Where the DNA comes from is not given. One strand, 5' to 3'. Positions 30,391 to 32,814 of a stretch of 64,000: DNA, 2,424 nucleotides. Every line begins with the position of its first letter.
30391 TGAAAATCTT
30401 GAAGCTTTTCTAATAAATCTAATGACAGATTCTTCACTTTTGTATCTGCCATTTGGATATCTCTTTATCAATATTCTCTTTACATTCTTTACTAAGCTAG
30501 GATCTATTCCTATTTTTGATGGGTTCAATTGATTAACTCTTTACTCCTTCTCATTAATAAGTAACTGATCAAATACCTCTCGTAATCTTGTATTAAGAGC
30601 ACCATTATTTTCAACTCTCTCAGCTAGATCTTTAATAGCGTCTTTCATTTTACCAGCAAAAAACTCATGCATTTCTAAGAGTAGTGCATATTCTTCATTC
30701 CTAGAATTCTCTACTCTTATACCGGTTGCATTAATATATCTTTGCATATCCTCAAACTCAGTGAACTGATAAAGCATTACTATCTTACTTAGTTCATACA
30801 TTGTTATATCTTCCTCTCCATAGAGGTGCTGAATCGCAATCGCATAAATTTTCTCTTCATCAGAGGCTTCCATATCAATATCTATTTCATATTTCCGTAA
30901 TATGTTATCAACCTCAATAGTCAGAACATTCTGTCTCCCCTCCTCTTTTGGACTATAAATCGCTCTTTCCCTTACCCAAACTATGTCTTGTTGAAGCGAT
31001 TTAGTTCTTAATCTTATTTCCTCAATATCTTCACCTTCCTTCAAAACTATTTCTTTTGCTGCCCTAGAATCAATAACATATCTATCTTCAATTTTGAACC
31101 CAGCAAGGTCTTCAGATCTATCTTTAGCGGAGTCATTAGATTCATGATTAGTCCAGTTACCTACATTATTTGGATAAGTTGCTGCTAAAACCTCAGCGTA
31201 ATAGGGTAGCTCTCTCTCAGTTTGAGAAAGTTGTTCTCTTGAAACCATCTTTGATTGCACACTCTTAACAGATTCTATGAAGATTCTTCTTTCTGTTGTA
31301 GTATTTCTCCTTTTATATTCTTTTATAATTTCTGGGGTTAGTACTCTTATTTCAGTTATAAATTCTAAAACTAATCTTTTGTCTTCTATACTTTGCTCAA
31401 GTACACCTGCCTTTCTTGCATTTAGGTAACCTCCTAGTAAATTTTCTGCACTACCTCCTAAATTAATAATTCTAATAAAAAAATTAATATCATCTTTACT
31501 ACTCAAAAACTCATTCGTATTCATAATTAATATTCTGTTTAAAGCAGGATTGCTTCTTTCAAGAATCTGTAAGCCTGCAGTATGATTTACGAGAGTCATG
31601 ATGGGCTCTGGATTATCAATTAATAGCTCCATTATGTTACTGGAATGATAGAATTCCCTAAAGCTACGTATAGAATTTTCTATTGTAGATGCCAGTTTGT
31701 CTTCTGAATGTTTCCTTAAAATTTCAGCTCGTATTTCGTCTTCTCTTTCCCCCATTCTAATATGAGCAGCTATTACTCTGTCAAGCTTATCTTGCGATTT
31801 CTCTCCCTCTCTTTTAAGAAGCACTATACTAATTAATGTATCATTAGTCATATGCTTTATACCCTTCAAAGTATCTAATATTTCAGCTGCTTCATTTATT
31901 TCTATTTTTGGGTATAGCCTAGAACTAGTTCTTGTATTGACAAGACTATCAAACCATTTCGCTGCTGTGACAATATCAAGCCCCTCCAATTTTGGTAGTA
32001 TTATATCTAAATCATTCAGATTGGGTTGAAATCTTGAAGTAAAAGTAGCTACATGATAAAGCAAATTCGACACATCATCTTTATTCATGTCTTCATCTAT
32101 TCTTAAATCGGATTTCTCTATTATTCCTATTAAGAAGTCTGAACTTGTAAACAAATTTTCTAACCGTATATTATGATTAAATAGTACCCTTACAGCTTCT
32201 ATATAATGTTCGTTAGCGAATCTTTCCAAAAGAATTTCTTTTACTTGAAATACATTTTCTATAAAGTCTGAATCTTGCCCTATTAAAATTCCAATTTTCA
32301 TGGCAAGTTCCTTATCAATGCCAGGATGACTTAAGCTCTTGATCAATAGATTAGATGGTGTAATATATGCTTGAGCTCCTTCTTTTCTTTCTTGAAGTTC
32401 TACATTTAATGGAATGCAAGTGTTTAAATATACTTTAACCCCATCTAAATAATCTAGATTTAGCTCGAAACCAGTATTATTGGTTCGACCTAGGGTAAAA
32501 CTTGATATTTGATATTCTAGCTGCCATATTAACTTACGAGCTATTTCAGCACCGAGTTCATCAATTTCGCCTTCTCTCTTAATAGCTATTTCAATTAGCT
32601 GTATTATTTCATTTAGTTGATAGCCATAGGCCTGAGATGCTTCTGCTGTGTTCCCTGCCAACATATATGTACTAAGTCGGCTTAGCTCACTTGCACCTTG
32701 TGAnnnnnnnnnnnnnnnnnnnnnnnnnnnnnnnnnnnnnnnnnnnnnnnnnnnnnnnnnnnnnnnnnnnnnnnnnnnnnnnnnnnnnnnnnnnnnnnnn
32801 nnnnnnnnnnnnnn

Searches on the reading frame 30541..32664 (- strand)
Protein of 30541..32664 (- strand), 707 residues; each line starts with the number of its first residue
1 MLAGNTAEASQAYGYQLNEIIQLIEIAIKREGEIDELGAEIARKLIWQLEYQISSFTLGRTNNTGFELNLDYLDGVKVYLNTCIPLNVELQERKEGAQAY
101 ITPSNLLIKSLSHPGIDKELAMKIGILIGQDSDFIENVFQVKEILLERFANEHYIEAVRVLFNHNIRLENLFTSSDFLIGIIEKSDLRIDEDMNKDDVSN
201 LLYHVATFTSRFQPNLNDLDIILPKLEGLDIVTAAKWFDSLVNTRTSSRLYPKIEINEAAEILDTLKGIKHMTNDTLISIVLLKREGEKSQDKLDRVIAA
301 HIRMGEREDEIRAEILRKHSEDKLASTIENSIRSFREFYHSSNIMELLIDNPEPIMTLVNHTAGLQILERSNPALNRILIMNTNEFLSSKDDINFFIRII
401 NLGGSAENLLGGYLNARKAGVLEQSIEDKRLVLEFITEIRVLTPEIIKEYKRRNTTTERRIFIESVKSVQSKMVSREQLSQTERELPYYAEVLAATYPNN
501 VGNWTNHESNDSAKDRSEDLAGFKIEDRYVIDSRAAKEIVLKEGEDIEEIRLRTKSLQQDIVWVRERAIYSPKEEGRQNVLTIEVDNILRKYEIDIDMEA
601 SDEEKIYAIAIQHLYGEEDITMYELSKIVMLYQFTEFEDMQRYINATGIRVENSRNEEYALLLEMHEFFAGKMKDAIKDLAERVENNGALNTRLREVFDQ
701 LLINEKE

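Call 3: search_protein_families(library=pfam, proteins=[window:30541-32664:-], max_evalue=1)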
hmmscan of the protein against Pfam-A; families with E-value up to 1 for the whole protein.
window:30541-32664:- (707 aa): 0 families

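Call 4: search_protein_families(library=ncbifam, proteins=[window:30541-32664:-], max_evalue=1)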
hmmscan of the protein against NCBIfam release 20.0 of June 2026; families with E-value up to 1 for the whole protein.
window:30541-32664:- (707 aa): 1 family
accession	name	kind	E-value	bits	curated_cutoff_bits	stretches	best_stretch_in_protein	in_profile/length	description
TIGR00083.1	ribF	equivalog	0.08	12.4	184.35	1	126-184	220-280/290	riboflavin biosynthesis protein RibF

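Call 5: search_protein_families(library=padloc, proteins=[window:30541-32664:-], max_evalue=1)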
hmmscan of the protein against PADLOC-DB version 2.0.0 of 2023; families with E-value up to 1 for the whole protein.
window:30541-32664:- (707 aa): 0 families

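Call 6: search_protein_families(library=phrogs, proteins=[window:30541-32664:-], max_evalue=1)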
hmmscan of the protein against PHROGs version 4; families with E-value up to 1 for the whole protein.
window:30541-32664:- (707 aa): 3 families
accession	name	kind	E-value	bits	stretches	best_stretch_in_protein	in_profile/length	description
phrog_4828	-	unknown function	0.0061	16.8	1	8-61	244-297/333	-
phrog_16021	-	unknown function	0.12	13.5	0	244-297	39-88/97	-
phrog_23498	-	unknown function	0.26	12.4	1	393-403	8-18/37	-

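Call 12: find_homologous_proteins(query=window:30541-32664:-)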
Query window:30541-32664:- (707 aa): 1 proteins with E <= 0.001 among 8000 candidates.
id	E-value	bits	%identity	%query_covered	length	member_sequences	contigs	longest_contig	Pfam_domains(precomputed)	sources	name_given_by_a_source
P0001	0.0e+0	1526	100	100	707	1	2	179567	-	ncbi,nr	ncbi:MAG: hypothetical protein Q9M91_04130 [Candidatus Dojkabacteria bacterium]|nr:hypothetical prot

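Call 13: find_encoding_contigs(protein=window:30541-32664:-, flank=10000)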
Protein window:30541-32664:- (707 aa): 1 contig read that carries it; 1 place shown.
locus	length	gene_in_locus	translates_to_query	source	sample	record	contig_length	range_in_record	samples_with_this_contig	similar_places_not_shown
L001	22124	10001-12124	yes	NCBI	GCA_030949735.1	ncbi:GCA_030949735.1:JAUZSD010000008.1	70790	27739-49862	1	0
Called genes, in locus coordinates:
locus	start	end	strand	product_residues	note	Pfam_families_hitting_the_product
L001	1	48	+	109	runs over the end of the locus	PF12844:HTH_19 (faint), PF13744:HTH_37, PF13560:HTH_31, PF01381:HTH_3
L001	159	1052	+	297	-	-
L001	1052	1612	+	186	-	PF01928:CYTH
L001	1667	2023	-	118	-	-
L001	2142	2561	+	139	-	-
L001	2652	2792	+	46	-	-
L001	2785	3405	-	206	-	PF02834:LigT_PEase (faint), PF13563:2_5_RNA_ligase2 (faint)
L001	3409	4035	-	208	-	PF01928:CYTH (weak)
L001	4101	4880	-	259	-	PF00232:Glyco_hydro_1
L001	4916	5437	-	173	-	PF00232:Glyco_hydro_1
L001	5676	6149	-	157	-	-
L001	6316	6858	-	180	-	PF00590:TP_methylase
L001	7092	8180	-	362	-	PF01565:FAD_binding_4, PF02873:MurB_C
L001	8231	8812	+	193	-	-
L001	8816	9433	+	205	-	-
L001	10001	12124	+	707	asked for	-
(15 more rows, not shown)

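Call 15: search_solved_structures(query=window:30541-32664:-, max_evalue=10)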
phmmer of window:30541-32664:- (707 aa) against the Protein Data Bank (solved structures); distinct sequences matched with E-value up to 10: 1.
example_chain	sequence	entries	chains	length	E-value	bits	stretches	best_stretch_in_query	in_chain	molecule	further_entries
1tbx_A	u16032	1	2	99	0.73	11.6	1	608-679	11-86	Hypothetical 11.0 kDa protein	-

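Call 16: find_related_loci(query=window:30541-32664:-, collection=genome_contigs, flank=10000)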
Query window:30541-32664:- (707 aa) in genome_contigs; peptide patterns used: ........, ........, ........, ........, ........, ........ (x = any residue, [..] = any of these).
37 stretches matched a pattern, but none encodes a relative of the query by tblastn (E <= 1e-3).

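Call 22: search_protein_representatives(protein=window:30541-32664:-)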
Query: 707 residues. Proteins with E-value up to 0.001 (for the whole library): 120; up to 1e-10: 104; up to 1e-30: 69. The best 120 are listed.
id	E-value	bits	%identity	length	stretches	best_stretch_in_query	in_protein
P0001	0.0e+00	1525.8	100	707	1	1-707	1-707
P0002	2.7e-52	194.8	32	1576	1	329-700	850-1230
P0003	6.0e-50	187.0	33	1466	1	368-702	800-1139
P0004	2.5e-49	185.0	32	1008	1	331-691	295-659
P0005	3.5e-49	184.5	31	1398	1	227-687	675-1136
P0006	3.4e-48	181.2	32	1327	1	328-700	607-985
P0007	4.8e-47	177.4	35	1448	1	370-701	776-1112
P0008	1.2e-45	172.8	34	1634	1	374-699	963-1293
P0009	1.4e-45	172.6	33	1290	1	375-698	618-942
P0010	1.4e-45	172.6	34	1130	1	375-683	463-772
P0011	2.0e-45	172.1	35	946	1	375-702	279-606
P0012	3.4e-45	171.3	31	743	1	367-701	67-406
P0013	4.7e-45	170.9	33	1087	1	375-701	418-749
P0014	5.3e-45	170.7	32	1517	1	345-698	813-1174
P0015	2.0e-44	168.8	31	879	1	343-690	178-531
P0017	1.1e-43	166.4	32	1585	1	344-701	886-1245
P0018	1.3e-43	166.1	33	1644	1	375-690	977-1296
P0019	1.3e-43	166.1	34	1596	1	367-690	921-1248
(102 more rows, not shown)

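Call 24: search_protein_families(library=pfam, proteins=[P0002, P0003, P0005, P0006, P0007, P0008], max_evalue=0.01)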
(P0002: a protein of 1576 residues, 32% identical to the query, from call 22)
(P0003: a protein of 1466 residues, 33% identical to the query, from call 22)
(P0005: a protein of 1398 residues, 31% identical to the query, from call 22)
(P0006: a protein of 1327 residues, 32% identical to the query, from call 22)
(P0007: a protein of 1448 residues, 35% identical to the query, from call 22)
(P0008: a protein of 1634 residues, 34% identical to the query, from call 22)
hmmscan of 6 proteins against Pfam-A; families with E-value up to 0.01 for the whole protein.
P0002 (1576 aa): 0 families

P0003 (1466 aa): 0 families

P0005 (1398 aa): 0 families

P0006 (1327 aa): 0 families

P0007 (1448 aa): 0 families

P0008 (1634 aa): 0 families

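Call 32: find_homologous_proteins(query=A1, max_evalue=0.00001)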
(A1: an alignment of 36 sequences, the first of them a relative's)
Query A1 (36 sequences) (1576 aa, profile of the alignment): 1 proteins with E <= 0.00001 among 8000 candidates.
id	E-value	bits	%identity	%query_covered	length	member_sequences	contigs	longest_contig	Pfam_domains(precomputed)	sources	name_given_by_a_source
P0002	2.0e-286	972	100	100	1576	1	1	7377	-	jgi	jgi:hypothetical protein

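Call 34: find_encoding_contigs(protein=P0002, flank=10000, max_places=3)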
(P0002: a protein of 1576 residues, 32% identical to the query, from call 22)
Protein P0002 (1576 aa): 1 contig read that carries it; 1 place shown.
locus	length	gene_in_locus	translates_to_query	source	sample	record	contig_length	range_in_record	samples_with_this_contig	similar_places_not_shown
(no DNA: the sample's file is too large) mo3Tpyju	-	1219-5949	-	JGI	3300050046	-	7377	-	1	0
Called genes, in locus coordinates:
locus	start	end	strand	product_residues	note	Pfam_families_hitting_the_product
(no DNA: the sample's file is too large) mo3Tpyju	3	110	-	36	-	?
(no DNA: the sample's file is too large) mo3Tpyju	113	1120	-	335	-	PF00162:PGK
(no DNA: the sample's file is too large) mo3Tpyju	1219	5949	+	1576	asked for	-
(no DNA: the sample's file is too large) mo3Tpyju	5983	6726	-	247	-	PF00696:AA_kinase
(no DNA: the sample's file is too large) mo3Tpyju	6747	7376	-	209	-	?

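Call 46: list_cluster_members(proteins=[P0003, P0005, P0006, P0007, P0008, P0009, P0014, P0017, P0018, P0019])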
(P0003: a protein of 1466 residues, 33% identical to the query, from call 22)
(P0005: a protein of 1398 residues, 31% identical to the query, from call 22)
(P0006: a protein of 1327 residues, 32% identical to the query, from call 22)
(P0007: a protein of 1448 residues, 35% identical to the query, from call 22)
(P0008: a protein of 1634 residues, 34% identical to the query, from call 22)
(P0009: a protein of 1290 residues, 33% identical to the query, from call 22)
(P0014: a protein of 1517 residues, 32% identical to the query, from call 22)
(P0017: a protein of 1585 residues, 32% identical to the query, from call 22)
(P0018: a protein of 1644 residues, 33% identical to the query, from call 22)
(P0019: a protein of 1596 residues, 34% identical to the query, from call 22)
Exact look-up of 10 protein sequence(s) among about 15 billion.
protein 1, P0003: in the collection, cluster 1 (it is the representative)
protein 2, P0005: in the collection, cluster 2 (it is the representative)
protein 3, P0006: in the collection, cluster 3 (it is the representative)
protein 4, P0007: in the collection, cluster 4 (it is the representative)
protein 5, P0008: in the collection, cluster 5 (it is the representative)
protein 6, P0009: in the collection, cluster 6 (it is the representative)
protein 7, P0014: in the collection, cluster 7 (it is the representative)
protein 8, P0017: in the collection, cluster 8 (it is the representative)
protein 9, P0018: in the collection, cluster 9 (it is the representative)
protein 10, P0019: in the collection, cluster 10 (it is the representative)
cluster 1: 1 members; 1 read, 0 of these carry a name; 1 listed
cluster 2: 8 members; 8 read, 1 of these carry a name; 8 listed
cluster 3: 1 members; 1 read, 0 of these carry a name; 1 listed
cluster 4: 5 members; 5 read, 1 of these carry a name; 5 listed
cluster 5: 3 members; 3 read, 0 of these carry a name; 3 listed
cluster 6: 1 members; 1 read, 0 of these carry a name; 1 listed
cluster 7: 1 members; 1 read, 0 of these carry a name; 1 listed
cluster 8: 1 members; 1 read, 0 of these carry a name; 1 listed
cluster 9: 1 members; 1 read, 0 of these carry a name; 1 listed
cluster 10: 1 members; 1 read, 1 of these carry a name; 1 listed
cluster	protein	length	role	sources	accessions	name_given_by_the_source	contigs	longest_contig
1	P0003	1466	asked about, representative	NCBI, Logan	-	-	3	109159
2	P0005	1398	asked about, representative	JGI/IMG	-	-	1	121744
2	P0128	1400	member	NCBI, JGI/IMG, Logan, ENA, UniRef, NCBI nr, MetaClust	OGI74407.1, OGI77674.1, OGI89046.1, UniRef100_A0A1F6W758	hypothetical protein A3D42_00095 [Candidatus Nomurabacteria bacterium ... | Uncharacterized protein n=1 Tax=Candidatus Nomurabacteria bacterium ... | MAG: hypothetical protein A2737_03140 [Candidatus Nomurabacteria bacterium ...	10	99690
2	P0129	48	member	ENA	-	-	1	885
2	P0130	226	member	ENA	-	-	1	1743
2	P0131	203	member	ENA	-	-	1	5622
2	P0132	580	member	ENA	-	-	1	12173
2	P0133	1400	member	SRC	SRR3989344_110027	-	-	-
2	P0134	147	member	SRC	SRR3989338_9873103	-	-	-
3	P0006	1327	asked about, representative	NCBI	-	-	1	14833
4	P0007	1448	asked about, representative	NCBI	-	-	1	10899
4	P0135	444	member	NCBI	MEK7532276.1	MAG: hypothetical protein AAB579_01570, partial [Patescibacteria group bacterium]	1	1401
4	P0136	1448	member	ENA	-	-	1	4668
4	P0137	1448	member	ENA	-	-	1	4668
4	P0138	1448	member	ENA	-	-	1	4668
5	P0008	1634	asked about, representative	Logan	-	-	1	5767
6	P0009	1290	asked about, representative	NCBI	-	-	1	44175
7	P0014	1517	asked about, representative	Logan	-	-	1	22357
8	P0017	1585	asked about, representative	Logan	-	-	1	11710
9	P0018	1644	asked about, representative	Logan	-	-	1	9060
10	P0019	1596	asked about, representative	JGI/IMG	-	hypothetical protein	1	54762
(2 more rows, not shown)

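Call 53: predict_structure(alignment_id=A3)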
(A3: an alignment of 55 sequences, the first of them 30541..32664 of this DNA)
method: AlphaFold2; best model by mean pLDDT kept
length: 707 residues; sequences in the alignment: 55
mean_pLDDT: 70.4   pTM: 0.47
mean pLDDT of the five models: 70.4, 70.1, 68.0, 67.8, 66.1
residues with pLDDT >= 90: 133; 70-90: 266; 50-70: 186; < 50: 122
segments of 3 or more residues with pLDDT < 50: 1-10, 31-34, 54-101, 169-171, 186-189, 214-217, 226-229, 247-251, 501-513, 523-534
pLDDT, mean of each block of 10 residues (from residue 1): 41 57 58 52 59 44 34 41 35 37 55 52 55 52 57 53 50 56 53 56 57 50 51 58 52 65 76 75 82 83 79 75 71 74 76 82 82 85 88 94 92 96 96 95 96 95 95 85 93 80 44 54 46 49 66 83 84 88 95 89 92 83 91 87 87 82 83 85 80 77 76
secondary structure, 60 per line:
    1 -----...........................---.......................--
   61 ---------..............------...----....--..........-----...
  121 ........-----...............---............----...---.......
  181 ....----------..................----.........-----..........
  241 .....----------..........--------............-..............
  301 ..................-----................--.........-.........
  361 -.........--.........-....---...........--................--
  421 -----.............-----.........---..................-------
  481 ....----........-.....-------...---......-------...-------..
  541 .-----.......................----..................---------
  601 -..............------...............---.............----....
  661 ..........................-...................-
elements in order (helices of 4 or more, strands of 3 or more residues): H6-32 H36-58 H70-83 H97-100 H103-112 H118-128 H134-148 H152-163 H174-184 H195-212 H217-225 H231-245 H256-265 H274-285 H287-318 H324-339 H342-350 H352-360 H362-370 H373-381 H383-386 H390-400 H403-418 H426-438 H444-452 H456-473 H481-484 H489-496 H498-502 H516-521 E529-531 E539-541 H547-569 H574-591 H602-615 H622-636 H640-652 H657-686 H688-706

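Call 55: fold_search(model_id=the predicted structure, library=pdb)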
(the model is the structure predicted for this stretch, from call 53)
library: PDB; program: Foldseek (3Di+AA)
matches with E <= 10: 55; with E <= 0.001: 0
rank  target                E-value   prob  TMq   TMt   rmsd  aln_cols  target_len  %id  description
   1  8erw_A                2.0e+00  0.15  0.12  0.24  14.0       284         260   14  Precisely patterned nanofibers made from extendable protein multiplexes (released 2023-08-23)
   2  5t1a                  2.0e+00  0.05  0.09  0.12  29.9       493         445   10  Structure of CC Chemokine Receptor 2 with Orthosteric and Allosteric Antagonists (released 2016-12-14)
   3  6xi6                  2.3e+00  0.10  0.10  0.20  20.2       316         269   15  Hierarchical design of multi-scale protein complexes by combinatorial assembly of oligomeric helical bundle and repeat p (released 2021-06-02)
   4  7rwa_B                2.3e+00  0.06  0.11  0.13  20.3       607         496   11  AP2 bound to heparin and Tgn38 tyrosine cargo peptide (released 2022-03-30)
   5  5cwp                  2.5e+00  0.04  0.07  0.14  19.9       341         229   13  Crystal structure of de novo designed helical repeat protein DHR79 (released 2015-12-16)
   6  9rcv_E                3.2e+00  0.02  0.06  0.07  31.0       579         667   12  Structure of the Human Peptide-Loading Complex Arrested by HCMV US6 (released 2025-12-03)
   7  8jrt_f                3.5e+00  0.04  0.12  0.10  29.9       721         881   12  Cryo-EM structure of human 26S proteasomal RP subcomplex (Ea state) bound to K11/K48-branched ubiquitin (Ub) chain com (released 2024-12-18)
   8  6cri_G                3.6e+00  0.08  0.18  0.20  20.2       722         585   11  Structure of the cargo bound AP-1:Arf1:tetherin-Nef stable closed trimer (released 2018-08-01)
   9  2h4m_A                3.8e+00  0.10  0.21  0.19  19.8       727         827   10  Karyopherin Beta2/Transportin-M9NLS (released 2006-10-24)
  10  9dd3_A                3.8e+00  0.06  0.08  0.15  17.1       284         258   11  Crystal Structure of Designed allosteric facilitated dissociation switch AS5 in complex state HE (released 2025-08-20)
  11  3ibv_A                3.9e+00  0.04  0.13  0.11  22.9       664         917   12  Karyopherin cytosolic state (released 2009-08-25)
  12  9drl_A                3.9e+00  0.02  0.07  0.09  24.4       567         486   12  Cryo-EM structure of the T33-549 tetrahedral cage (released 2025-08-06)
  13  5eau                  4.1e+00  0.04  0.12  0.15  30.5       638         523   11  5-EPI-ARISTOLOCHENE SYNTHASE FROM NICOTIANA TABACUM (released 1998-04-08)
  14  7xsu_A                4.2e+00  0.01  0.06  0.05  39.2       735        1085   10  Cardiac sodium channel in complex with LqhIII (released 2023-11-29)
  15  7q2y_D                4.4e+00  0.04  0.13  0.10  33.2       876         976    9  Cryo-EM structure of clamped S.cerevisiae condensin-DNA complex (form II) (released 2022-03-23)
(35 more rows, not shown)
